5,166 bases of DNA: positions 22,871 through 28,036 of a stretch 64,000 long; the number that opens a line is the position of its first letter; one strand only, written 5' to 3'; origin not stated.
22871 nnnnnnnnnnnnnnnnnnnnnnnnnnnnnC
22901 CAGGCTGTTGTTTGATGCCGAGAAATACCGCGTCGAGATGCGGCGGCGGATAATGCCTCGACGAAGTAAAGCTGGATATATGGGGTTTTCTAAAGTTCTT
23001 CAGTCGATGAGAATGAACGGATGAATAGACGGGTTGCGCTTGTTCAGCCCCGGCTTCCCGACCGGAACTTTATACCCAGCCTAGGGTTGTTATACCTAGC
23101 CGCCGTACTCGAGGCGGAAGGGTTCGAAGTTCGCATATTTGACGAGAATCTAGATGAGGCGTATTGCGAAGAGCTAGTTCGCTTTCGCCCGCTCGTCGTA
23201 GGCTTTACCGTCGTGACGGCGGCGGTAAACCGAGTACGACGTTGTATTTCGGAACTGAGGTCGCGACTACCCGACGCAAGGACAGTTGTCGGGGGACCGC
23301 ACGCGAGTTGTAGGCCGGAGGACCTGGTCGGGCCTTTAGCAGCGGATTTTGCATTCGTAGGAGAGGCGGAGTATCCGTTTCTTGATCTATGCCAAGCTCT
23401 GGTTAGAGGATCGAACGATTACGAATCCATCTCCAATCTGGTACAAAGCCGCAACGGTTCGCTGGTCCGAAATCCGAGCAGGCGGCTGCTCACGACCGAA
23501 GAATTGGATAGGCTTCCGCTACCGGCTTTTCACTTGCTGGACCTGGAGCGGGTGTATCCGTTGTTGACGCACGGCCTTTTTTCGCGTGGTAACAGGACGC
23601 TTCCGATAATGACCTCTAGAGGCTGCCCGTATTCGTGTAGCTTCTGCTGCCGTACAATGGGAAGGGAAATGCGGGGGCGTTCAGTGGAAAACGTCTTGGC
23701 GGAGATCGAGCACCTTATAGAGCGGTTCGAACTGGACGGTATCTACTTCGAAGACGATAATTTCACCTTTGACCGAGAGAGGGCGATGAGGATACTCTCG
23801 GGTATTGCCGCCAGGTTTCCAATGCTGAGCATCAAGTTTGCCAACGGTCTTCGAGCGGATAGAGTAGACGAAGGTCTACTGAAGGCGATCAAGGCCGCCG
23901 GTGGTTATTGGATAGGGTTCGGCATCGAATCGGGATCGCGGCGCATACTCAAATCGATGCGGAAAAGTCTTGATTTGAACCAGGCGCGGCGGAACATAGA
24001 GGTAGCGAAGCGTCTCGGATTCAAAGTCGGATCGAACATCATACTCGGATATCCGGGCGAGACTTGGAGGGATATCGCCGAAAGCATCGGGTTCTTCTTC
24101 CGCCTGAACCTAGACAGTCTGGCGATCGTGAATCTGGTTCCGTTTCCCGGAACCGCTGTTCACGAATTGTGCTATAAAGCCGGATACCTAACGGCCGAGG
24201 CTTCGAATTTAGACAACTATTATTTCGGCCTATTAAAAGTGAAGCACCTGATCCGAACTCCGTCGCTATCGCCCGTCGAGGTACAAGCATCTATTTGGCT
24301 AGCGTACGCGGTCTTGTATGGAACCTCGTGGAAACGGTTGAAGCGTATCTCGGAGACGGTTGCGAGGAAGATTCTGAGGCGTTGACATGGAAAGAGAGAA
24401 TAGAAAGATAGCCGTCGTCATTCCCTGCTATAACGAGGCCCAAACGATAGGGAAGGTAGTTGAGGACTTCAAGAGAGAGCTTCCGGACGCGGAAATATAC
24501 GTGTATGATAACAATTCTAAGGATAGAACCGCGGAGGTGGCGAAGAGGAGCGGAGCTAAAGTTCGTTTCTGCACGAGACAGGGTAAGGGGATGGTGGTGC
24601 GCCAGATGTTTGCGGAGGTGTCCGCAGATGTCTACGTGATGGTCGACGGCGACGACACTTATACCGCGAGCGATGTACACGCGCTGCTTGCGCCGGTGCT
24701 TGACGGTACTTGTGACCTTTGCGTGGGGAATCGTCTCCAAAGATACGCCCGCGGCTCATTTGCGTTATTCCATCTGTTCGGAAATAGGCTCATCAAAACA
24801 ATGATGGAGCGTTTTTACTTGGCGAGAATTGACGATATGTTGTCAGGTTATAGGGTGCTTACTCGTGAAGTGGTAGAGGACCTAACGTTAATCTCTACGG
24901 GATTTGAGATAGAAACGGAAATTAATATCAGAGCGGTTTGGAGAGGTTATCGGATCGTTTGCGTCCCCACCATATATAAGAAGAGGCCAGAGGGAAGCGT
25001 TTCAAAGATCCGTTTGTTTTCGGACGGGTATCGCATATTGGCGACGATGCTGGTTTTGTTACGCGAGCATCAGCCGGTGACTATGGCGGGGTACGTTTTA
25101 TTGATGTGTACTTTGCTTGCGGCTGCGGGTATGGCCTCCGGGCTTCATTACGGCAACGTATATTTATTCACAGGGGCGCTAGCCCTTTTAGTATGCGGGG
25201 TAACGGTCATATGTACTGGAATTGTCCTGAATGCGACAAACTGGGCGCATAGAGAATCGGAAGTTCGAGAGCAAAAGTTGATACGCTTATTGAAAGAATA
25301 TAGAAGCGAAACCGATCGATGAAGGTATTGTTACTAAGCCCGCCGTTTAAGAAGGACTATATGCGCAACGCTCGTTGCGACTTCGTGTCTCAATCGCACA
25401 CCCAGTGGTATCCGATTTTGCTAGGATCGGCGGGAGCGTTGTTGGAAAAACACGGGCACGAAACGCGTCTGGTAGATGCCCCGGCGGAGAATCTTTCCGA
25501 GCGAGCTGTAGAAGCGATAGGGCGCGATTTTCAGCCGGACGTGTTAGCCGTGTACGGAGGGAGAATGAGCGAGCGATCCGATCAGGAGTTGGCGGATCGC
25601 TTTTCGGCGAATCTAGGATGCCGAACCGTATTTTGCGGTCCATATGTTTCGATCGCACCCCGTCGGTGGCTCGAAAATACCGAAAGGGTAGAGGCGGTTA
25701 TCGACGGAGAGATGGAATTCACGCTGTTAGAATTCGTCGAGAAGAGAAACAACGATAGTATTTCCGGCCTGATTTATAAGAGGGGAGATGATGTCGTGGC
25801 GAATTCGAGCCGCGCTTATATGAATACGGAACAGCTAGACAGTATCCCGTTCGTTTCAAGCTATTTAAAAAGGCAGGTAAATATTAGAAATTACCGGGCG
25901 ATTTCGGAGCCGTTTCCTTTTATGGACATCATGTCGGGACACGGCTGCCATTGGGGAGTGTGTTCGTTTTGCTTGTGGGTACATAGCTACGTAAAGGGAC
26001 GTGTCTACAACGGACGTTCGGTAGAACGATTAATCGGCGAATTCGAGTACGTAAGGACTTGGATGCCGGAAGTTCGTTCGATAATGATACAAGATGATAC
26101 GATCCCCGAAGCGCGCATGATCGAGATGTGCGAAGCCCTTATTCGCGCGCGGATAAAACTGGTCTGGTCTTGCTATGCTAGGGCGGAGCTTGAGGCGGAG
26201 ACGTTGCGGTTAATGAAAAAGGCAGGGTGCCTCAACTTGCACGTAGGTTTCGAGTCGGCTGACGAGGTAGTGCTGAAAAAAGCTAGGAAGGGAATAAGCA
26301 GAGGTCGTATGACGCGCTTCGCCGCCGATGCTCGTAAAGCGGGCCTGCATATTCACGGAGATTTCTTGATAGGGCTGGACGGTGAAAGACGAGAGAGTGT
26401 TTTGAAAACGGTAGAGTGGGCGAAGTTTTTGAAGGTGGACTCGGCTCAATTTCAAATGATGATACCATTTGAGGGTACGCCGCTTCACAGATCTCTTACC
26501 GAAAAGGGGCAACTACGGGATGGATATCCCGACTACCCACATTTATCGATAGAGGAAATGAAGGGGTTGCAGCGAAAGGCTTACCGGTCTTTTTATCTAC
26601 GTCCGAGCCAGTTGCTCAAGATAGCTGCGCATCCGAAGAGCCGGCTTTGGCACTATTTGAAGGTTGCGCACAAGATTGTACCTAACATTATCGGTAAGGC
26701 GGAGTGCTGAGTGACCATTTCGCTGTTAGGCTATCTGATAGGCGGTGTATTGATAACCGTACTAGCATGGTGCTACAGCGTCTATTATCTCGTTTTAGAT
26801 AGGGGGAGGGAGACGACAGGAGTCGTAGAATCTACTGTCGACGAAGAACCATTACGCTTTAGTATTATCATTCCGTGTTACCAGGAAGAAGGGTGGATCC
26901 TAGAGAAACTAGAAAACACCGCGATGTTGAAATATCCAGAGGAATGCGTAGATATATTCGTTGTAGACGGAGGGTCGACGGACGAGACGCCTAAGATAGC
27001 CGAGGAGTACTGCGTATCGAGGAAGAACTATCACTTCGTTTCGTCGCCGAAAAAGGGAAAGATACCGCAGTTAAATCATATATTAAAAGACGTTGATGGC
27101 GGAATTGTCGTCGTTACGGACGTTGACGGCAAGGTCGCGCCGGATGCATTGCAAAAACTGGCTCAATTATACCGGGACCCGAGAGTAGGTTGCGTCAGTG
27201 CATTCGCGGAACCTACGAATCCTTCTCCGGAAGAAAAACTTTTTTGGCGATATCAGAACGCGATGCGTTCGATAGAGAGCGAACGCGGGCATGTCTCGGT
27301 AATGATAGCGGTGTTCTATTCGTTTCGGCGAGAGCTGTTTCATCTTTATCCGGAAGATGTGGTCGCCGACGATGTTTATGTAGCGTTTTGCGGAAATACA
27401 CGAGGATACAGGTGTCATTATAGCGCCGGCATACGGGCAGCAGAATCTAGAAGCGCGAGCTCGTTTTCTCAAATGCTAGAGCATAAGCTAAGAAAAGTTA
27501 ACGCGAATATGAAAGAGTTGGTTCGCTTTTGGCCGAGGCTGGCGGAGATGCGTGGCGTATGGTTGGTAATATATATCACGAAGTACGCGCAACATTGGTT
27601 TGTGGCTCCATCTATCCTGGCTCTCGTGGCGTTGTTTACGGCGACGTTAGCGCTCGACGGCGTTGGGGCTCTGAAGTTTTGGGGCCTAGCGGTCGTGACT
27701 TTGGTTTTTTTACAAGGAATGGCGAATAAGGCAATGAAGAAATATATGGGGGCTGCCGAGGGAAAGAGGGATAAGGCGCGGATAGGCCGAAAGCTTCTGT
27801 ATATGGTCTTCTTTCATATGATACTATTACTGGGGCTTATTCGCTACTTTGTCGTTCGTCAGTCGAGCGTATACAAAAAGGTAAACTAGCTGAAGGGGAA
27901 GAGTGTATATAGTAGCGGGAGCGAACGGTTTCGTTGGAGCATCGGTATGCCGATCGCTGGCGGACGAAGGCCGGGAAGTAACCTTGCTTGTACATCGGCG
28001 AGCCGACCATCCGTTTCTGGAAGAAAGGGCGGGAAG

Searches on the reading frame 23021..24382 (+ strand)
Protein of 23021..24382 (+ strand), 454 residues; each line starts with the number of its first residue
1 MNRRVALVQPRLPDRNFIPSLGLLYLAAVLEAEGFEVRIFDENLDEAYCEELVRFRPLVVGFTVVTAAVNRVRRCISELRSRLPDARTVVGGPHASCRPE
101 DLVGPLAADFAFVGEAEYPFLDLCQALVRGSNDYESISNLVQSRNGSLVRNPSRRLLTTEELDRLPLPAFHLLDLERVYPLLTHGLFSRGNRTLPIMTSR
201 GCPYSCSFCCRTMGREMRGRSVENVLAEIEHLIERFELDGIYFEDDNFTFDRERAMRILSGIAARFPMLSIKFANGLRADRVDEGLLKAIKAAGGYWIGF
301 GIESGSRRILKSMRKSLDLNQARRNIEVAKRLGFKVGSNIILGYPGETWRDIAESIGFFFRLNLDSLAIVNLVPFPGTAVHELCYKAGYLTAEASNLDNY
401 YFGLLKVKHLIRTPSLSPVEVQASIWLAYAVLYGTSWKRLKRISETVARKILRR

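Call 50: search_protein_families(library=pfam, proteins=[window:23021-24382:+], max_evalue=0.00001)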
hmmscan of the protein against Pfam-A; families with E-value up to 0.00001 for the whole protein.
window:23021-24382:+ (454 aa): 2 families
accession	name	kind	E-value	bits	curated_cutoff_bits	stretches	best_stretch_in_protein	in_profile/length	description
PF04055.27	Radical_SAM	-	2.3e-21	77.1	29.5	1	198-358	3-165/166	Radical SAM superfamily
PF02310.24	B12-binding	-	9.5e-21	74.3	32.1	1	18-122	12-119/121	B12 binding domain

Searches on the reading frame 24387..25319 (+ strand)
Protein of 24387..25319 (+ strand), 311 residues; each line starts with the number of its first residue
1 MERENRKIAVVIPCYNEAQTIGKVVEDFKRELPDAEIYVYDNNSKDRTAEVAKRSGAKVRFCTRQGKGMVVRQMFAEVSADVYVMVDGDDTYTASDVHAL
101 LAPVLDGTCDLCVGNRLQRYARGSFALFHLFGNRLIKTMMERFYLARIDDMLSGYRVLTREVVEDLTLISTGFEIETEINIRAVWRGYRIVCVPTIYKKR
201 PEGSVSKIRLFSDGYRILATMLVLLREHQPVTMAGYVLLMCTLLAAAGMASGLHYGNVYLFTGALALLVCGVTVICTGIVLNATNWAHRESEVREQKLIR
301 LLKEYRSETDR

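Call 50: search_protein_families(library=pfam, proteins=[window:24387-25319:+], max_evalue=0.00001)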
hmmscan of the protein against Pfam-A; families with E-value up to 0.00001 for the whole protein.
window:24387-25319:+ (311 aa): 2 families
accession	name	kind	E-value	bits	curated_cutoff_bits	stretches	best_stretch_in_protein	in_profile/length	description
PF00535.33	Glycos_transf_2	-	6.8e-20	72.1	23.3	1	10-166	2-167/168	Glycosyl transferase family 2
PF13641.12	Glyco_tranf_2_3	-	2e-08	35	27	1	8-91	3-98/230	Glycosyltransferase like family 2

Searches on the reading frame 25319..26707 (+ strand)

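Call 50: search_protein_families(library=pfam, proteins=[window:25319-26707:+], max_evalue=0.00001)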
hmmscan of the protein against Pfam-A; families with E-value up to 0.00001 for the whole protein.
window:25319-26707:+ (463 aa): 1 family
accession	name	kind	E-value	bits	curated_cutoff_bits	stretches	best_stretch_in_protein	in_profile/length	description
PF04055.27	Radical_SAM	-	1.8e-13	51.5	29.5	1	206-368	3-166/166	Radical SAM superfamily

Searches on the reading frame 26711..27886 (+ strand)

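Call 50: search_protein_families(library=pfam, proteins=[window:26711-27886:+], max_evalue=0.00001)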
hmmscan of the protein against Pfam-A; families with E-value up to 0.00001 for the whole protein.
window:26711-27886:+ (392 aa): 3 families
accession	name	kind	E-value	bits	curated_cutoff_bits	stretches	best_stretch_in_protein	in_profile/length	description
PF00535.33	Glycos_transf_2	-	1.3e-22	80.9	23.3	1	51-210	1-164/168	Glycosyl transferase family 2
PF13641.12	Glyco_tranf_2_3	-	2.1e-13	51.2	27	1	50-264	3-229/230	Glycosyltransferase like family 2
PF13632.12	Glyco_trans_2_3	-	3e-06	27.6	27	1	132-333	1-195/198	Glycosyl transferase family group 2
